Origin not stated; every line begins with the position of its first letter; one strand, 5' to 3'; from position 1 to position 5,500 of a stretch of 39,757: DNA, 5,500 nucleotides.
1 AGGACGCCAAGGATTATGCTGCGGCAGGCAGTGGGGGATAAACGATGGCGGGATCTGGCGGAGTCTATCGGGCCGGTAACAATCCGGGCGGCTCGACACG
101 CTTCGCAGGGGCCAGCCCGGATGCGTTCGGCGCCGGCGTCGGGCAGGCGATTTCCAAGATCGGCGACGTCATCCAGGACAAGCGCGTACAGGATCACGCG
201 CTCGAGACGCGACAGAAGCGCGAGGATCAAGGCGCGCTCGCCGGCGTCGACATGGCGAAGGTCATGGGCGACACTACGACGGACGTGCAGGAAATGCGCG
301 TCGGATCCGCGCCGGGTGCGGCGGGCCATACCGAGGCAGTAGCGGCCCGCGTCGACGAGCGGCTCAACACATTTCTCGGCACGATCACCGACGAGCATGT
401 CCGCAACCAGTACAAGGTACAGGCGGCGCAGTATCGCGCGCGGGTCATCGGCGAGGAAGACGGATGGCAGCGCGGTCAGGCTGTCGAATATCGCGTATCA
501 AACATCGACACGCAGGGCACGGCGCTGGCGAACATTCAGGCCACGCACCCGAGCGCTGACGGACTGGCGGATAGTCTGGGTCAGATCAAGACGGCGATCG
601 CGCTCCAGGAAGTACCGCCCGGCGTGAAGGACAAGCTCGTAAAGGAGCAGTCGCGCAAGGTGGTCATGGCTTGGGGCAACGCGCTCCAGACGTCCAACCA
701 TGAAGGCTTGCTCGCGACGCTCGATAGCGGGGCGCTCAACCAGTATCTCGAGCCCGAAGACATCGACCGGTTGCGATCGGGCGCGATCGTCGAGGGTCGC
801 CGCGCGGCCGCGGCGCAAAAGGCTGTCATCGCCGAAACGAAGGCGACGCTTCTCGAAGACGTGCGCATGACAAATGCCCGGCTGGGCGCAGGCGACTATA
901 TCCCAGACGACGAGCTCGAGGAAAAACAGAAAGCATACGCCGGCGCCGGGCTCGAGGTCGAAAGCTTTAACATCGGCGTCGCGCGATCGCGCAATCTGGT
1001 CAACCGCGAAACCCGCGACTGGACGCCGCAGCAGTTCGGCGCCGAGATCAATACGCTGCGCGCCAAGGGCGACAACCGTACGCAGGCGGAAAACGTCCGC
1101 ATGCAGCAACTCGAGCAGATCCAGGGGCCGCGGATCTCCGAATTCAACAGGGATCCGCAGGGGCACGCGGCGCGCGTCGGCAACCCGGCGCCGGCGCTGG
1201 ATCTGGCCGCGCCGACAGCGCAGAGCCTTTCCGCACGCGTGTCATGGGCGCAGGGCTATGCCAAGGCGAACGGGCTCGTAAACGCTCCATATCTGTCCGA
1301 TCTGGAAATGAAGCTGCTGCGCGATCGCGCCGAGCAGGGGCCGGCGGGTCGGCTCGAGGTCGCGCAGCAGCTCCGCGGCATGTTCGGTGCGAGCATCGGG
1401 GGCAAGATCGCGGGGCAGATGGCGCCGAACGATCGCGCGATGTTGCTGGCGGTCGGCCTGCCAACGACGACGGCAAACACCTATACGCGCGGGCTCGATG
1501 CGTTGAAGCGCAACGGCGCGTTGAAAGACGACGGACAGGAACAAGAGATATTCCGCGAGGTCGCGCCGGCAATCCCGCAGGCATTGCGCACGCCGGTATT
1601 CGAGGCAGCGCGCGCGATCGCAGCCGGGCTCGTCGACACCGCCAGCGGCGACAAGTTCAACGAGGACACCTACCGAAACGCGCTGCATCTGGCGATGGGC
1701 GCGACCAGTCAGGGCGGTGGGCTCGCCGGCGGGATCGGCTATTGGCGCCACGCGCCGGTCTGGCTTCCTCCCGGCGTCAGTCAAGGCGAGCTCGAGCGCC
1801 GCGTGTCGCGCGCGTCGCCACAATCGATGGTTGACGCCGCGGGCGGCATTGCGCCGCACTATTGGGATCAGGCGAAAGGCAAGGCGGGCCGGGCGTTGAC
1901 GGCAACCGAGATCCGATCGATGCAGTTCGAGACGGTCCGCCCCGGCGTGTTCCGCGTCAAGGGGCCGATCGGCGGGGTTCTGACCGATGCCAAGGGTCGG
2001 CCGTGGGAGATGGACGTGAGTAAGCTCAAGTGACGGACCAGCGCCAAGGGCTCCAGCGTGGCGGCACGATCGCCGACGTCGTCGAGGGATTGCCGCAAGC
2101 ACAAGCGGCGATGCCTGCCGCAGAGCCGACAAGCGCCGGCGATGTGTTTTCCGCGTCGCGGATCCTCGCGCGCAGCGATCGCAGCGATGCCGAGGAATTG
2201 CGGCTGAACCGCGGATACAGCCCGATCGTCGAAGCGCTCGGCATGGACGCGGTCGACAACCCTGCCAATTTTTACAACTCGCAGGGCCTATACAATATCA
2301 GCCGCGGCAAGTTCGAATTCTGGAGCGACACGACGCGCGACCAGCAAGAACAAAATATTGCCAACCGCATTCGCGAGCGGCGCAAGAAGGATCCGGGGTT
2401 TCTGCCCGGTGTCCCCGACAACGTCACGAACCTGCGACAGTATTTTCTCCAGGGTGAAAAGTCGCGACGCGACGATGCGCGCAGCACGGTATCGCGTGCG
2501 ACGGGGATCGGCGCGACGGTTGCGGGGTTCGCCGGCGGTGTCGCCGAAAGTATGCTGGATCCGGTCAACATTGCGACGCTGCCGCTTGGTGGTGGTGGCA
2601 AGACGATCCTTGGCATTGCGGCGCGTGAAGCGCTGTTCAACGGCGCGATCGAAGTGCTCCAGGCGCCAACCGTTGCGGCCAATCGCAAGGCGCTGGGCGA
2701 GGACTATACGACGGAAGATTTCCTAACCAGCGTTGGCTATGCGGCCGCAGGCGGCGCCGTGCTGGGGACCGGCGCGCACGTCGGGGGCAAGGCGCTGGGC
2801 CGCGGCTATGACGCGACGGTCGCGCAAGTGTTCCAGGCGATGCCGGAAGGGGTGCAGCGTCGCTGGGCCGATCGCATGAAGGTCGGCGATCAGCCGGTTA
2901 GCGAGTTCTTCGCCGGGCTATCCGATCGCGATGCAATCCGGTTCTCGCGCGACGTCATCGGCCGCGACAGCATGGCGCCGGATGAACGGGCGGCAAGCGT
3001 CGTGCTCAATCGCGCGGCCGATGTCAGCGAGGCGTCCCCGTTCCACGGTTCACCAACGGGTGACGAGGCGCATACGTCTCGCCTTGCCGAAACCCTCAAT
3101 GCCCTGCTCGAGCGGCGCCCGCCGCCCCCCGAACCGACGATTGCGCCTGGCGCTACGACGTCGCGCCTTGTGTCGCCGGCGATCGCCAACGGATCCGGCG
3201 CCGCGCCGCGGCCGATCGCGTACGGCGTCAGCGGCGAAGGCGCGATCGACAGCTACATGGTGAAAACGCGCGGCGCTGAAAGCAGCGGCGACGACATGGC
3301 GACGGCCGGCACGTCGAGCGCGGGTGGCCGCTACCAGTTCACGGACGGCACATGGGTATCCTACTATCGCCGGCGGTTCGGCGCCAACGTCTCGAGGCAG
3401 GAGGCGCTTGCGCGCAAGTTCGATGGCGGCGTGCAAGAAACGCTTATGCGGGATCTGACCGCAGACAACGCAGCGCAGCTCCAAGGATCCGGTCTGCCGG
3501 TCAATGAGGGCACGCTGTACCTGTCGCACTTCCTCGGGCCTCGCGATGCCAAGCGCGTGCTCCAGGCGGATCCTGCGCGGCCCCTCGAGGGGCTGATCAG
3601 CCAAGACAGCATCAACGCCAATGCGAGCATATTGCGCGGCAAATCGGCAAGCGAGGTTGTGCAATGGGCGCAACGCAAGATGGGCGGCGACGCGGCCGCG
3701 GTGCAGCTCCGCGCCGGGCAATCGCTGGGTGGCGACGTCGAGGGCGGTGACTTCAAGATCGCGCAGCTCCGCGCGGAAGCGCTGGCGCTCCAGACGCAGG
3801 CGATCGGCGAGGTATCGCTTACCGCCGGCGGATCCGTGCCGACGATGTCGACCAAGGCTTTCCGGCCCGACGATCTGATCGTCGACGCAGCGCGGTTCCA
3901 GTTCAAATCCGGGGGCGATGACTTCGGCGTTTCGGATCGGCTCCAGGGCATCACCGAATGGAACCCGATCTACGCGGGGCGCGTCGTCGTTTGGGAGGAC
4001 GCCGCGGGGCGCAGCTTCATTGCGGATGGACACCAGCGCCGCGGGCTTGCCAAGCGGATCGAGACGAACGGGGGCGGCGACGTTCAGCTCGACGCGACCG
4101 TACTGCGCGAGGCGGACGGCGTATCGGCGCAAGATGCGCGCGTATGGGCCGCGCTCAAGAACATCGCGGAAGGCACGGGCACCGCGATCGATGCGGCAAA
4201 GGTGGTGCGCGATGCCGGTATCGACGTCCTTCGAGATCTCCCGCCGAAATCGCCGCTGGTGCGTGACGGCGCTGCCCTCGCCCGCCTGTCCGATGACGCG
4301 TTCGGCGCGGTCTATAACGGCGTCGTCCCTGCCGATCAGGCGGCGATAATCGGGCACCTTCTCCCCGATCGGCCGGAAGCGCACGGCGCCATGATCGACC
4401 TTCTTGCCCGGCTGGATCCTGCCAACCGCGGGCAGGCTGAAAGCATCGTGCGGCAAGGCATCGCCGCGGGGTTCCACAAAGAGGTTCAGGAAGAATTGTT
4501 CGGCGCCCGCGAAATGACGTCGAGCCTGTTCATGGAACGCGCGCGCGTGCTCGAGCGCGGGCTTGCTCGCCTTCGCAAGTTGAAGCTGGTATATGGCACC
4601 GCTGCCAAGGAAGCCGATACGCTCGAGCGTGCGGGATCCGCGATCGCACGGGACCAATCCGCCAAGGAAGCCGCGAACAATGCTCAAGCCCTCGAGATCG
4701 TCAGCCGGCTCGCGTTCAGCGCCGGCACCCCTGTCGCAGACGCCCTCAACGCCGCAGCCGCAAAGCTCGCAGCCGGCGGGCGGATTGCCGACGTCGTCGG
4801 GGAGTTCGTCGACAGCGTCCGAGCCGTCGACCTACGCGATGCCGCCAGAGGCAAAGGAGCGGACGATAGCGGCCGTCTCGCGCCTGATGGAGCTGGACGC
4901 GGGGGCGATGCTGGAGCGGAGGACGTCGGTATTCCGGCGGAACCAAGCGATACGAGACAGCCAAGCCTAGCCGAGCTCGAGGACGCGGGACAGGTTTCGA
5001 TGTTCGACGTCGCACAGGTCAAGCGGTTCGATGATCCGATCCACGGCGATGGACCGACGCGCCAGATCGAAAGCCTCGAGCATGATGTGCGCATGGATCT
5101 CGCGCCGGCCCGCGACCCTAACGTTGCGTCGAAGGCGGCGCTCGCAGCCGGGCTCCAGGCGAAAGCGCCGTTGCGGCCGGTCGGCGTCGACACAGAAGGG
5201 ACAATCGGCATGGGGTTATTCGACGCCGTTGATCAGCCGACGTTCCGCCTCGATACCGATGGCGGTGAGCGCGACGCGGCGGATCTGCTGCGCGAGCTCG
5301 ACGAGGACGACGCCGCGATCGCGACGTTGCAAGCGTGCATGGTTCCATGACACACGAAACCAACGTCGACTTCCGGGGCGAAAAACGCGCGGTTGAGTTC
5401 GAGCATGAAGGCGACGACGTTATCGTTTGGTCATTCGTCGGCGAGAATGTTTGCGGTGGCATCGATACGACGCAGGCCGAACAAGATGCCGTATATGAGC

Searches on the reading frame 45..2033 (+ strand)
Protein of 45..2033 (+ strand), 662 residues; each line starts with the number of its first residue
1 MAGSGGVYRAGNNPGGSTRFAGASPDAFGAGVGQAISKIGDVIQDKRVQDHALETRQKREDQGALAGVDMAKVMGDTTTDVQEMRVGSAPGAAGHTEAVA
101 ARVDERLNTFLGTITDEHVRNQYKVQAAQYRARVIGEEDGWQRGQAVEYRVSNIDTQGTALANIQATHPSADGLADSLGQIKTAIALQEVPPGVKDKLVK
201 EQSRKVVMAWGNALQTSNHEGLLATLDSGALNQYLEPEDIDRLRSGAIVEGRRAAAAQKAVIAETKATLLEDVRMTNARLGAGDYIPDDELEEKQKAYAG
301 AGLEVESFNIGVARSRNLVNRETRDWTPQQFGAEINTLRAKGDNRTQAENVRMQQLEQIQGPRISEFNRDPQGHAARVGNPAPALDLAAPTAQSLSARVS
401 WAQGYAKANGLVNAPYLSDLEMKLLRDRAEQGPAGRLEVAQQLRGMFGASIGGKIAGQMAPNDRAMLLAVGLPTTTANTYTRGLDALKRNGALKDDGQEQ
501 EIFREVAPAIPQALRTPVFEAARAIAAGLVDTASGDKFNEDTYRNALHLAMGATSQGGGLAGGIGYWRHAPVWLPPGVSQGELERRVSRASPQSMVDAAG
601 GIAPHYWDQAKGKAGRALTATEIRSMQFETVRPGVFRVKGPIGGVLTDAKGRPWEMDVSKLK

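Call 7: search_protein_families(library=phrogs, proteins=[window:45-2033:+], max_evalue=0.001)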
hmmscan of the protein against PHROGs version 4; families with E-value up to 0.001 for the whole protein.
window:45-2033:+ (662 aa): 0 families

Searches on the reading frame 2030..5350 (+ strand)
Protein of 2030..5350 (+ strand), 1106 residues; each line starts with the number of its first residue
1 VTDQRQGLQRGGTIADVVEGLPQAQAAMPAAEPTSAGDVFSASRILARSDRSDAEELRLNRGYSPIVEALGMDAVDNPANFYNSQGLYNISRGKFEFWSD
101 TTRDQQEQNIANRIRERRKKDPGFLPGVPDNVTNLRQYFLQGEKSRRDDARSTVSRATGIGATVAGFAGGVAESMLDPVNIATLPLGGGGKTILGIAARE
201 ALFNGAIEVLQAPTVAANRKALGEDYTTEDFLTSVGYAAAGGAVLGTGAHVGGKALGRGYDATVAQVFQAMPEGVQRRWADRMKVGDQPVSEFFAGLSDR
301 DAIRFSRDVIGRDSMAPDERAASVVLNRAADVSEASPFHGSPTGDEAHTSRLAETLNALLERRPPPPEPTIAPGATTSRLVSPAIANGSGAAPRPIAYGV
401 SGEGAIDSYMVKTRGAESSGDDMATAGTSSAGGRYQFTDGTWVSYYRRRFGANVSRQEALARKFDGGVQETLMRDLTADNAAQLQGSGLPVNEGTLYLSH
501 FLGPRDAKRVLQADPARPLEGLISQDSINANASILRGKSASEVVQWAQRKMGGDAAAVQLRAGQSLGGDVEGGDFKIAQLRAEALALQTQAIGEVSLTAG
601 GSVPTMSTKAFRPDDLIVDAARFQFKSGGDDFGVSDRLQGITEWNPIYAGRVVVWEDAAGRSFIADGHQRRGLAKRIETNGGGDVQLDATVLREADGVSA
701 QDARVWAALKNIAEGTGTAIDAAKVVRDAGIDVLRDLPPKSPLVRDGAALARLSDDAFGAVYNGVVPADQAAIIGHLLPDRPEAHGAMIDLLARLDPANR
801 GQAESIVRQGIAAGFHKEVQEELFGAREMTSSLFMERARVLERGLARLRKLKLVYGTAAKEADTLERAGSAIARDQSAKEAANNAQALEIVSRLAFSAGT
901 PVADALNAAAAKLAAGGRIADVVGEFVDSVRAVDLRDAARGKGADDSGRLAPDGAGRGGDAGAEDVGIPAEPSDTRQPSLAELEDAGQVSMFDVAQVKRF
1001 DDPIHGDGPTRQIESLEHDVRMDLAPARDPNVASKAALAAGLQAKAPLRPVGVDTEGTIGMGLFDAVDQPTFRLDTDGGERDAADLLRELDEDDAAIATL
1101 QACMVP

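Call 7: search_protein_families(library=phrogs, proteins=[window:2030-5350:+], max_evalue=0.001)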
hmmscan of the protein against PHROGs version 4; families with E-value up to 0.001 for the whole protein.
window:2030-5350:+ (1106 aa): 5 families
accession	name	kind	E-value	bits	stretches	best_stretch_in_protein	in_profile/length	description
phrog_10691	-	unknown function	8.5e-51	172.7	1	615-953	733-1067/3925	-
phrog_21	-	head and packaging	9.4e-25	87.6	1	614-913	1024-1325/1362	portal protein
phrog_4067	-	other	7.7e-19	68.6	1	392-555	669-836/980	transglycosylase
phrog_3201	-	tail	7.6e-09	34.7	1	415-610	2044-2243/2408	tail fiber protein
phrog_22520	-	unknown function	0.00011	22.7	1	404-528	20-131/330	-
